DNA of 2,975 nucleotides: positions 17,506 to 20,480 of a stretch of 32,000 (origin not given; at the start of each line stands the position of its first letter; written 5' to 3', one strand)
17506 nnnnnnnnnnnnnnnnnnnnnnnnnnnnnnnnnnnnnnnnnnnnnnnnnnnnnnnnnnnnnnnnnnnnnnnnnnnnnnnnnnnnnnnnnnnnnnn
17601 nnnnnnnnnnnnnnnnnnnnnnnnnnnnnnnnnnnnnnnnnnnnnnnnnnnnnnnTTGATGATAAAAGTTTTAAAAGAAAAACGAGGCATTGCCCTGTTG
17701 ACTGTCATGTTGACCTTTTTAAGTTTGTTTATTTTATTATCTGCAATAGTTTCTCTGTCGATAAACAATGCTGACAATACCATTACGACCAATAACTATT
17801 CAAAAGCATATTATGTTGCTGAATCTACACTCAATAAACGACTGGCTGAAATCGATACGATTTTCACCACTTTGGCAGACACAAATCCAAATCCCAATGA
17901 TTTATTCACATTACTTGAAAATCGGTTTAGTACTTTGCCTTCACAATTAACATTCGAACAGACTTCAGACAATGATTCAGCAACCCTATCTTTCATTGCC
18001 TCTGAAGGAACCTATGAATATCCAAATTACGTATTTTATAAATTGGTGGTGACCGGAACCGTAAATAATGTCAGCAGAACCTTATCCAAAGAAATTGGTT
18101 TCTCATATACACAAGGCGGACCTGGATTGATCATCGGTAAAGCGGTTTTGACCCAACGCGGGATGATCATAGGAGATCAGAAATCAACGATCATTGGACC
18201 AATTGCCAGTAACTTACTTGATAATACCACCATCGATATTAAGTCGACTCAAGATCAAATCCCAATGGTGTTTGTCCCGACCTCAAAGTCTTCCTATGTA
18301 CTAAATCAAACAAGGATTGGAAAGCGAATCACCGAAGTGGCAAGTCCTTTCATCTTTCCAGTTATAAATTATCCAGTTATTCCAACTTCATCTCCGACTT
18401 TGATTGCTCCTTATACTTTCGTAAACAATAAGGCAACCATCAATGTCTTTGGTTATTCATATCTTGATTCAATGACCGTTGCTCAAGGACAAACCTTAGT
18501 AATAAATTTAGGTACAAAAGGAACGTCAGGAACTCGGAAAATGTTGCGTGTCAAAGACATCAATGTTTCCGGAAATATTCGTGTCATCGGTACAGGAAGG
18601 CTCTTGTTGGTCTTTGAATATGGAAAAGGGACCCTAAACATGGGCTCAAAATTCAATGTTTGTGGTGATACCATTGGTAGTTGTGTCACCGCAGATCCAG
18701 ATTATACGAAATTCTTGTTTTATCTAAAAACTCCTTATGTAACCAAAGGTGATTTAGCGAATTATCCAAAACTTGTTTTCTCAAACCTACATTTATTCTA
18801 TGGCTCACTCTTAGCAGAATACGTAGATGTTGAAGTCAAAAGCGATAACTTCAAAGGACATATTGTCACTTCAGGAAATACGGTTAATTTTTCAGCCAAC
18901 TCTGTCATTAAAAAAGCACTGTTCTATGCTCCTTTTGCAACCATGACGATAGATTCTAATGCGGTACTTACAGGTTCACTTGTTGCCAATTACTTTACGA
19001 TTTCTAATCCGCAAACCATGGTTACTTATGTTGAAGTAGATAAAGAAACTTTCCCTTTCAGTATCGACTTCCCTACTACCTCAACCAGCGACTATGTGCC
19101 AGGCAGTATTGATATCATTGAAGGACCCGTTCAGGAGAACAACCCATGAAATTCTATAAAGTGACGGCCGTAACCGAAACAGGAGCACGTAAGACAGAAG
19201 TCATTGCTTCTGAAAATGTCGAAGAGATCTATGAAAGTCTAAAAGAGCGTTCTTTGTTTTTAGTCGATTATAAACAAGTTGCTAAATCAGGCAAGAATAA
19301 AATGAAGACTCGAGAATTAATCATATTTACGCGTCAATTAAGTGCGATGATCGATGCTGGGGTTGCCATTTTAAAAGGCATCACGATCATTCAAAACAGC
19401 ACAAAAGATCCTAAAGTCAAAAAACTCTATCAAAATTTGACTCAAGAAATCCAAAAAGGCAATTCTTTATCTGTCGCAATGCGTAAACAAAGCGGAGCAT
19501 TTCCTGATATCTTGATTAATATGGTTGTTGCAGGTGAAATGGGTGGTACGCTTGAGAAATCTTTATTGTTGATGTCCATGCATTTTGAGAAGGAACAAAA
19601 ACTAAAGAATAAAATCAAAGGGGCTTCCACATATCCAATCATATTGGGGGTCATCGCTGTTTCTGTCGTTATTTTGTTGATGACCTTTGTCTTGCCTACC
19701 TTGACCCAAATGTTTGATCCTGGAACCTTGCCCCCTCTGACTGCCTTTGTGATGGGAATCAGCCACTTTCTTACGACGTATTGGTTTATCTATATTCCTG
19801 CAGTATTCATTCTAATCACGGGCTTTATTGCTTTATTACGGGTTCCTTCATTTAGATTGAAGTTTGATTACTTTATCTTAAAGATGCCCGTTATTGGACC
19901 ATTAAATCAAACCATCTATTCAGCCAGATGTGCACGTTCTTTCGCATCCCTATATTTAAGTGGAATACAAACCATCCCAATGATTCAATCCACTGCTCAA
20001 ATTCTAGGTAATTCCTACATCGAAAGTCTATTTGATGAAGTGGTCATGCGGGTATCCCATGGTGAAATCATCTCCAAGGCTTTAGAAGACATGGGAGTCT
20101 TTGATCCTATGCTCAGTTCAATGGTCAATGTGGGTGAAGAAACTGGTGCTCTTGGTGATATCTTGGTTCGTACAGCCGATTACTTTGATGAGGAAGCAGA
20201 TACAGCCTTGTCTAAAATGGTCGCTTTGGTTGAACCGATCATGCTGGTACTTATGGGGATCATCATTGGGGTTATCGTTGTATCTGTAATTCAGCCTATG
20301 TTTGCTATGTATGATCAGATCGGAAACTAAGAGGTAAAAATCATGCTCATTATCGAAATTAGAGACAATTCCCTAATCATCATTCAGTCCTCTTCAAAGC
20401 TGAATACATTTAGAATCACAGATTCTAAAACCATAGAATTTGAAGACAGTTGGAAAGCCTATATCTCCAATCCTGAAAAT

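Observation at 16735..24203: Compact type IV filament operon with atypical order and composition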

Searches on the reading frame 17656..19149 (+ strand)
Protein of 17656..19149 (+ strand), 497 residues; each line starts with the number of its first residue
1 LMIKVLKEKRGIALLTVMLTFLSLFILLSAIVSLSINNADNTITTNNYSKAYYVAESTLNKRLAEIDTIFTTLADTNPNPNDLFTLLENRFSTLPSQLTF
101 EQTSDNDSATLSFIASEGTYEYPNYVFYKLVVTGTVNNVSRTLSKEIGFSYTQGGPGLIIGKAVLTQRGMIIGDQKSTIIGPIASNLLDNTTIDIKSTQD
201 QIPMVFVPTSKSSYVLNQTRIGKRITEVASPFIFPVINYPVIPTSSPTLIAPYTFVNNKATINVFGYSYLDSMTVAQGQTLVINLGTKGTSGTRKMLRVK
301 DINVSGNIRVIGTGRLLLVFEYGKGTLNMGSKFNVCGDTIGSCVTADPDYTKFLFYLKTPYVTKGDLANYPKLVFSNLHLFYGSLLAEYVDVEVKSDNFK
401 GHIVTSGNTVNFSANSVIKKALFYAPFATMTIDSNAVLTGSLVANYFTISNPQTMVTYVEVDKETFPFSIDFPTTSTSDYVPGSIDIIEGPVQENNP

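Call 4: search_protein_families(library=pfam, proteins=[window:17656-19149:+], max_evalue=1)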
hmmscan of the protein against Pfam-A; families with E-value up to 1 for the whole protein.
window:17656-19149:+ (497 aa): 4 families
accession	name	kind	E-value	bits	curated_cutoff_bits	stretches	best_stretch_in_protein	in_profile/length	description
PF23981.1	DUF7305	-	9.5e-05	22.8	27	1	403-459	124-179/185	Domain of unknown function (DUF7305)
PF02933.23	CDC48_2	-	0.098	12.8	22.4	0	269-306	13-45/64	Cell division protein 48 (CDC48), domain 2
PF13800.11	Sigma_reg_N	-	0.88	10.3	26.3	1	4-58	2-53/91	Sigma factor regulator N-terminal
PF20597.4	pAdhesive_15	-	0.92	9.8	23.8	0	420-451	220-249/254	Putative Ice-binding-like adhesive domain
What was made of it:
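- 17659..19149 (+): g3: 496-aa pilin without Glu5 (G|IALLT). It is a PilX/GspK-position tip pilin with a large C-terminal beta-rich (DUF7305, ice-binding-protein-like) domain, an architecture like ComZ. DUF7305 E 9.5e-5 (call 4).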

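Call 13: search_protein_families(library=ncbifam, proteins=[window:17656-19149:+], max_evalue=0.1)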
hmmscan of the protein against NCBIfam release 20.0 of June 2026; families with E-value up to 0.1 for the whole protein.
window:17656-19149:+ (497 aa): 1 family
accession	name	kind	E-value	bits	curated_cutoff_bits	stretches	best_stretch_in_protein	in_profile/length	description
NF041014.1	pilin_ComGG_2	equivalog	0.0056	17.3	40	1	8-67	2-61/101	competence type IV pilus minor pilin ComGG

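Call 32: find_homologous_proteins(query=window:17659-19146:+, max_evalue=0.001)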
Query window:17659-19146:+ (496 aa): 44 proteins with E <= 0.001 among 8000 candidates.
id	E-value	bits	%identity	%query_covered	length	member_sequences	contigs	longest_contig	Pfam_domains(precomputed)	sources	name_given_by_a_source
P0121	2.5e-294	994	92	100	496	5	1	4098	-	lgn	-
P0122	8.5e-257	870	79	100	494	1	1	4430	PF23981.2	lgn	-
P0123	7.4e-249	844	76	100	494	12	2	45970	-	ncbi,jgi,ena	jgi:hypothetical protein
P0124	5.6e-248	841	76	100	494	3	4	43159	-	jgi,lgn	jgi:hypothetical protein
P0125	5.3e-245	832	76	100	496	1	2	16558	-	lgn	-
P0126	7.0e-242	821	75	99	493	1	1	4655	-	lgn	-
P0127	1.1e-241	821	75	98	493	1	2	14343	-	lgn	-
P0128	3.1e-240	816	74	99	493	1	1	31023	-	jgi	-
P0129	9.2e-240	814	75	99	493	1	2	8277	-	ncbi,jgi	jgi:hypothetical protein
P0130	5.5e-239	812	73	100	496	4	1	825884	-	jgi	-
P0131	2.4e-233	793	73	100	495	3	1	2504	-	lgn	-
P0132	7.6e-233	792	72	99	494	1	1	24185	-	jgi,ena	-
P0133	9.1e-221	752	69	100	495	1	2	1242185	PF23981.2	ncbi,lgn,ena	-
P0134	1.1e-213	728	67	99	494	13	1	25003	PF23981.2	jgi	jgi:hypothetical protein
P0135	1.1e-210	718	65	99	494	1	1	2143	-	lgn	-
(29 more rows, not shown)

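Call 39: predict_structure(alignment_id=A1)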
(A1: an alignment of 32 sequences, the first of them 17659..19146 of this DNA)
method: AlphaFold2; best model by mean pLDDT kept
length: 496 residues; sequences in the alignment: 32
mean_pLDDT: 82.5   pTM: 0.60
mean pLDDT of the five models: 82.5, 80.7, 80.2, 80.0, 78.9
residues with pLDDT >= 90: 138; 70-90: 295; 50-70: 43; < 50: 20
segments of 3 or more residues with pLDDT < 50: 1-5, 155-160, 470-478
pLDDT, mean of each block of 10 residues (from residue 1): 49 79 84 77 78 86 88 80 86 80 74 80 84 85 88 50 85 89 88 93 86 90 78 73 90 93 94 93 83 89 92 91 90 76 74 91 85 89 92 90 92 85 90 86 90 83 57 43 79 73
secondary structure, 60 per line:
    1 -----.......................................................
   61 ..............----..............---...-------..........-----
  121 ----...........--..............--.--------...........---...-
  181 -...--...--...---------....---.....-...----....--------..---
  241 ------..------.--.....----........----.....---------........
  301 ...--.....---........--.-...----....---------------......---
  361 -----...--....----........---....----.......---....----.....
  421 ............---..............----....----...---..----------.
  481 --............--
elements in order: H6-74 H79-92 E96-98 E106-115 E125-135 E138-151 E163-173 E177-179 E182-184 E192-194 E204-207 E224-227 E258-262 E267-274 E279-283 E293-303 E306-310 E314-321 E326-328 E333-336 E352-357 E371-374 E379-386 E390-393 E398-404 E408-411 E416-432 E436-449 E454-457 E483-494
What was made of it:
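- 17659..19149 (+): AlphaFold2 model with pLDDT 82.5 (call 39).
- On ComZ-like tip pilins (pilin domain plus beta-solenoid): AlphaFold2 pLDDT 82.5 (call 39).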

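Call 41: fold_search(model_id=the predicted structure, library=pdb)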
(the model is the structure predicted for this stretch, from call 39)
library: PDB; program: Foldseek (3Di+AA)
matches with E <= 10: 71; with E <= 0.001: 3
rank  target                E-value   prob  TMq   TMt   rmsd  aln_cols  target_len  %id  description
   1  6qvi_C                4.3e-07  1.00  0.23  0.23  14.1       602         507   12  Crystal structure of competence-associated pilin ComZ from Thermus thermophilus (released 2019-05-29)
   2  6qvi_B                1.3e-06  1.00  0.23  0.23  13.8       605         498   10  Crystal structure of competence-associated pilin ComZ from Thermus thermophilus (released 2019-05-29)
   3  6qvi_A                2.8e-06  1.00  0.21  0.21  14.7       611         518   12  Crystal structure of competence-associated pilin ComZ from Thermus thermophilus (released 2019-05-29)
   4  6bg8_A                3.7e-02  0.18  0.13  0.20  13.2       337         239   10  Shewanella frigidimarina ice-binding protein_1 DUF3494 Domain (released 2018-03-07)
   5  4nuh                  1.0e-01  0.47  0.16  0.31  14.7       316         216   12  Crystal structure of mLeIBP, a capping head region swapped mutant of ice-binding protein (released 2014-04-16)
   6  3uyv_A                2.0e-01  0.21  0.17  0.29  13.2       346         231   11  Crystal structure of a glycosylated ice-binding protein (LeIBP) from Arctic yeast (released 2012-02-29)
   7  3uyu_A                3.9e-01  0.20  0.15  0.28  15.2       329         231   12  Structural basis for the antifreeze activity of an ice-binding protein (LeIBP) from Arctic yeast (released 2012-02-15)
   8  2b0r_B                5.4e-01  0.04  0.08  0.16  16.0       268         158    9  Crystal Structure of Cyclase-Associated Protein from Cryptosporidium parvum (released 2005-09-27)
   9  6eio                  6.3e-01  0.13  0.17  0.28  14.6       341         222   10  Crystal structure of an ice binding protein from an Antarctic Biological Consortium (released 2018-03-28)
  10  8x1p                  6.9e-01  0.13  0.16  0.28  13.2       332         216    9  Crystal structure of G160C/S176C mutant of FfIBP (released 2024-11-13)
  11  5awg_E                8.7e-01  0.12  0.16  0.20  13.5       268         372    9  Crystal structure of Hg-bound SufB-SufC-SufD complex from Escherichia coli (released 2015-11-11)
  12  5awf_A                8.7e-01  0.06  0.12  0.14  12.6       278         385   10  Crystal structure of SufB-SufC-SufD complex from Escherichia coli (released 2015-11-11)
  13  7ehk                  9.1e-01  0.08  0.14  0.25  13.3       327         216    9  Crystal structure of C107S mutant of FfIBP (released 2022-03-02)
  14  3uyu_B                1.1e+00  0.13  0.19  0.33  10.8       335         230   10  Structural basis for the antifreeze activity of an ice-binding protein (LeIBP) from Arctic yeast (released 2012-02-15)
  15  8j1g_B                1.3e+00  0.03  0.07  0.11  24.0       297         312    7  Structure of amino acid dehydrogenase in complex with NADPH (released 2023-08-16)
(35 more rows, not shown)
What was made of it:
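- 17659..19149 (+): Top Foldseek hit is ComZ 6QVI at E 4e-7, prob 1.0, followed by ice-binding proteins (call 41).
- The tip pilin is ComZ-like (call 41).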

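Call 47: search_protein_representatives(alignment_id=A1)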
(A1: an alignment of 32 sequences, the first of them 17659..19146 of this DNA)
Query: 32 sequences, 494 profile positions. Proteins with E-value up to 0.001 (for the whole library): 1572; up to 1e-10: 596; up to 1e-30: 108. The best 150 are listed.
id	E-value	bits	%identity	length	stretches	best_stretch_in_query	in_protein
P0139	1.8e-240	815.3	-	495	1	2-494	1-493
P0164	1.5e-116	406.5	-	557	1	2-489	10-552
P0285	4.9e-113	394.9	-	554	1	3-493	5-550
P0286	9.2e-98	344.5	-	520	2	3-290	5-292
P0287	1.1e-97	344.3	-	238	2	73-257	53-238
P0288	9.6e-80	285.1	-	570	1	2-493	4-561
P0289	5.3e-69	249.7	-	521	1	3-493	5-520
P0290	6.7e-58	213.0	-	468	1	7-488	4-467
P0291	3.8e-54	200.7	-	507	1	6-460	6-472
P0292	6.7e-54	199.9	-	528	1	4-493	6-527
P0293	6.2e-53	196.7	-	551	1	2-493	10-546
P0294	7.8e-53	196.3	-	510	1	3-473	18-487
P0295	1.8e-52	195.2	-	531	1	2-493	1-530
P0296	6.0e-51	190.1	-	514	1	3-456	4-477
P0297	7.7e-51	189.8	-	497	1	3-469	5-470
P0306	4.6e-45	170.7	-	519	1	2-475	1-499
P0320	4.8e-41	157.5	-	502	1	5-473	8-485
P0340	1.1e-35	139.8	-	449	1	2-445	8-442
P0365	1.1e-32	129.9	-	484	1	2-473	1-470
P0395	8.8e-30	120.3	-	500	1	2-450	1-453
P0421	2.7e-28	115.4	-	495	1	2-475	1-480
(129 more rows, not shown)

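Call 48: list_cluster_members(proteins=[P0288, P0290, P0292, P0297, P0306, P0320, P0340, P0365, P0395, P0421])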
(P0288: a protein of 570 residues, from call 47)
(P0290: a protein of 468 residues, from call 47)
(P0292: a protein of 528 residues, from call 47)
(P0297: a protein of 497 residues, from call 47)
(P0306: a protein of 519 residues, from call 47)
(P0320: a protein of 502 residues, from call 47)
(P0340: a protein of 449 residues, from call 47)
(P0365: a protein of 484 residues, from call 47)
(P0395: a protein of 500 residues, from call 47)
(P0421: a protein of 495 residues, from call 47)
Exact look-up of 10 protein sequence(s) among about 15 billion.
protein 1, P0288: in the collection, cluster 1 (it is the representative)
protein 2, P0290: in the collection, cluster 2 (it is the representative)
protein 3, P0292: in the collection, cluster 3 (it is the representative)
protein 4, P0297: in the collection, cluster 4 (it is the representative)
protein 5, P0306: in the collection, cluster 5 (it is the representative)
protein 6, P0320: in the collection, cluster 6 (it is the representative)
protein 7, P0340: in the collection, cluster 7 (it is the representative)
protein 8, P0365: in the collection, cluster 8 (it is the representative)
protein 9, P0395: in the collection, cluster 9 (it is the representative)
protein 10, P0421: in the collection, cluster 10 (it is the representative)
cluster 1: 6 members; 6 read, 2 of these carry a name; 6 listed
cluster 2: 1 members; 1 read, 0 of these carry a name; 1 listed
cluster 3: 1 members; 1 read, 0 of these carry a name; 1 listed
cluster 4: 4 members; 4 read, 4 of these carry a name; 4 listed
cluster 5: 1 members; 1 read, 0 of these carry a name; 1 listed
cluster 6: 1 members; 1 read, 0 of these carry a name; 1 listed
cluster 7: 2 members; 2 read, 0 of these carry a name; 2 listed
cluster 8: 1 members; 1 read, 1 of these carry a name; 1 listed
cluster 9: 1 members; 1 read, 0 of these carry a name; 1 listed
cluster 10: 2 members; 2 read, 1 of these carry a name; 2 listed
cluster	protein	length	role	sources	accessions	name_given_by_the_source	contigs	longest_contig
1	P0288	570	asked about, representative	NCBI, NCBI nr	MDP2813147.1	MAG: hypothetical protein Q8N92_01725 [Erysipelotrichaceae bacterium] | hypothetical protein [Erysipelotrichaceae bacterium]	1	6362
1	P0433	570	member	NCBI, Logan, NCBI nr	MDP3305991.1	MAG: hypothetical protein Q8S15_07955 [Erysipelotrichaceae bacterium] | hypothetical protein [Erysipelotrichaceae bacterium]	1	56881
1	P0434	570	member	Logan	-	-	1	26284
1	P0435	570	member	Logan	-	-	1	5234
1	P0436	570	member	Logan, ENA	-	-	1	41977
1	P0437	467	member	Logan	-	-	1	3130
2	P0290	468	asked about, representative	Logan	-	-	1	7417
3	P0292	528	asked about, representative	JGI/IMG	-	-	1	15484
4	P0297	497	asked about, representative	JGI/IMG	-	hypothetical protein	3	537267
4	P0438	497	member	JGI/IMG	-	hypothetical protein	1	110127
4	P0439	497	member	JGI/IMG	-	hypothetical protein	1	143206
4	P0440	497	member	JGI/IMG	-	hypothetical protein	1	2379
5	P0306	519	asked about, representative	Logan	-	-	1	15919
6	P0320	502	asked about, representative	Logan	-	-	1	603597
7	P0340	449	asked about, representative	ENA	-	-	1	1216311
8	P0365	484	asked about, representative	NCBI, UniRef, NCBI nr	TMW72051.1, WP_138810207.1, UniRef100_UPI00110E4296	DUF7305 domain-containing protein [Alteribacter natronophilus] | DUF7305 domain-containing protein n=1 Tax=Alteribacter natronophilus TaxID=2583810 ... | PilX N-terminal domain-containing pilus assembly protein [Alteribacter natronophilus]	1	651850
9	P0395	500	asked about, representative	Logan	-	-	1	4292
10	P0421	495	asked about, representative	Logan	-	-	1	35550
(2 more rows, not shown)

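Call 49: find_encoding_contigs(protein=P0365, flank=10000, max_places=1)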
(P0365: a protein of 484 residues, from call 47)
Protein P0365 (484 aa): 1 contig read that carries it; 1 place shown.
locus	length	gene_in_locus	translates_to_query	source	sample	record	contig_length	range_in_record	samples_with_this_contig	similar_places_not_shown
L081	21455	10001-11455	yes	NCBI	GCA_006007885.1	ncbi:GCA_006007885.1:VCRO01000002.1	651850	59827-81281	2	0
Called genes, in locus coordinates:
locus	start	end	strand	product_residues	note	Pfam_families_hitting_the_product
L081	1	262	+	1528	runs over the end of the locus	PF00310:GATase_2, PF04898:Glu_syn_central, PF01645:Glu_synthase, PF01493:GXGXG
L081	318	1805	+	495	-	PF14691:Fer4_20, PF00070:Pyr_redox (weak), PF00890:FAD_binding_2 (weak), PF01266:DAO (faint), PF07992:Pyr_redox_2, PF12831:FAD_oxidored, PF01593:Amino_oxidase (weak), PF13450:NAD_binding_8, +3 more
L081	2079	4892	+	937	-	PF01590:GAF, PF13185:GAF_2, PF01590:GAF, PF13185:GAF_2, PF00989:PAS, PF13426:PAS_9, PF00990:GGDEF, PF00563:EAL, +1 more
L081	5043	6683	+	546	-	PF02776:TPP_enzyme_N, PF00205:TPP_enzyme_M, PF02775:TPP_enzyme_C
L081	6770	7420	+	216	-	PF01569:PAP2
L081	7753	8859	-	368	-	PF00149:Metallophos, PF12850:Metallophos_2 (faint)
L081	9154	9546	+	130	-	-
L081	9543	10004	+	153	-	-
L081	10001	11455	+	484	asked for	PF14341:PilX_N, PF23981:DUF7305, PF20597:pAdhesive_15 (faint)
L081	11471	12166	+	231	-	PF01323:DSBA, PF13462:Thioredoxin_4, PF13743:Thioredoxin_5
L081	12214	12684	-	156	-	-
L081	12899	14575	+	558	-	PF00749:tRNA-synt_1c, PF03950:tRNA-synt_1c_C, PF20974:tRNA-synt_1c_C2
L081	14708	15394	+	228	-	PF06314:ADC, PF09844:DUF2071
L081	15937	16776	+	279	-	PF01149:Fapy_DNA_glyco, PF06831:H2TH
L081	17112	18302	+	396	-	PF17989:ALP_N, PF21523:ParM_N (weak), PF21522:MreB-like_C, PF22128:Alp7A_like_C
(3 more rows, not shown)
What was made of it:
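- Scattered pilus genes are common, and the Alteribacter trio sits apart from the machinery genes (call 49).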

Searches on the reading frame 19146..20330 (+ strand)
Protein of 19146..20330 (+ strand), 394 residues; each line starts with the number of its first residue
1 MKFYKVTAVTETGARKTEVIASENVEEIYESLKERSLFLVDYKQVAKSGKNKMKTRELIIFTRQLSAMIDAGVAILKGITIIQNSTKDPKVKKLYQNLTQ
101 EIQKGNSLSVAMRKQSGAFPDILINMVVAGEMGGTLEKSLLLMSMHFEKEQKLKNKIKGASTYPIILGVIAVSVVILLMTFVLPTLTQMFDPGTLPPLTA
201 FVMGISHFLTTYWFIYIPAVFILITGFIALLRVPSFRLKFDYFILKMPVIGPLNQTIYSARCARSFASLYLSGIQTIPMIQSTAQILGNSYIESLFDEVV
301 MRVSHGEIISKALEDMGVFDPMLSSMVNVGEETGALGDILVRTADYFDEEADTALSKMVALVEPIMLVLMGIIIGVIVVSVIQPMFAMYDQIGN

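Call 4: search_protein_families(library=pfam, proteins=[window:19146-20330:+], max_evalue=1)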
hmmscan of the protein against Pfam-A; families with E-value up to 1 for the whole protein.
window:19146-20330:+ (394 aa): 2 families
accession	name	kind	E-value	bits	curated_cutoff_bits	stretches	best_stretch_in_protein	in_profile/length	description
PF00482.28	T2SSF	-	6.1e-53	178.5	25.2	2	61-184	1-125/125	Type II secretion system (T2SS), protein F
PF06195.18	DUF996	-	0.027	15.1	31.3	1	154-222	22-90/138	Protein of unknown function (DUF996)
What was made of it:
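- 19146..20330 (+): g4: PilC platform protein with 3 hydrophobic segments. T2SSF E 6e-53, two repeats (call 4).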

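Call 13: search_protein_families(library=ncbifam, proteins=[window:19146-20330:+], max_evalue=0.1)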
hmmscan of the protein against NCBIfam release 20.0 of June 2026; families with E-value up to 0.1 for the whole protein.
window:19146-20330:+ (394 aa): 7 families
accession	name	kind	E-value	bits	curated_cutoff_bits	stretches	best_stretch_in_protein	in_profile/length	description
TIGR02120.1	GspF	equivalog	1.5e-93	314.3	424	1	4-390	1-399/401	type II secretion system inner membrane protein GspF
NF052607.1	T4PiliAsmPilCThrm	equivalog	2.3e-76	257.5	700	1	1-392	1-404/406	type IV pilus assembly protein PilC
NF052606.1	T4PiliAsmPilCMyx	equivalog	3.5e-74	250.1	700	1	45-392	69-418/419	type IV pilus assembly protein PilC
NF007861.0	PRK10573.1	equivalog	1.2e-67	228.8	401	1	2-392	5-398/401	protein transport protein HofC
NF047826.1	T3SSXpsF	equivalog_domain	6.3e-62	209.7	650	1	50-393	60-405/405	type II secretion system protein XpsF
NF041012.2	T4P_ComGB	equivalog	3.2e-39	135.2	240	1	60-388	5-330/332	competence type IV pilus assembly protein ComGB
TIGR04128.1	exoso_Fjoh_1448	exception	0.05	13.8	90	1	145-185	65-105/174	exosortase family protein XrtF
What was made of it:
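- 19146..20330 (+): GspF 314 bits, PilC 257 bits and ComGB 135 bits, all below equivalog cut-offs (call 13).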
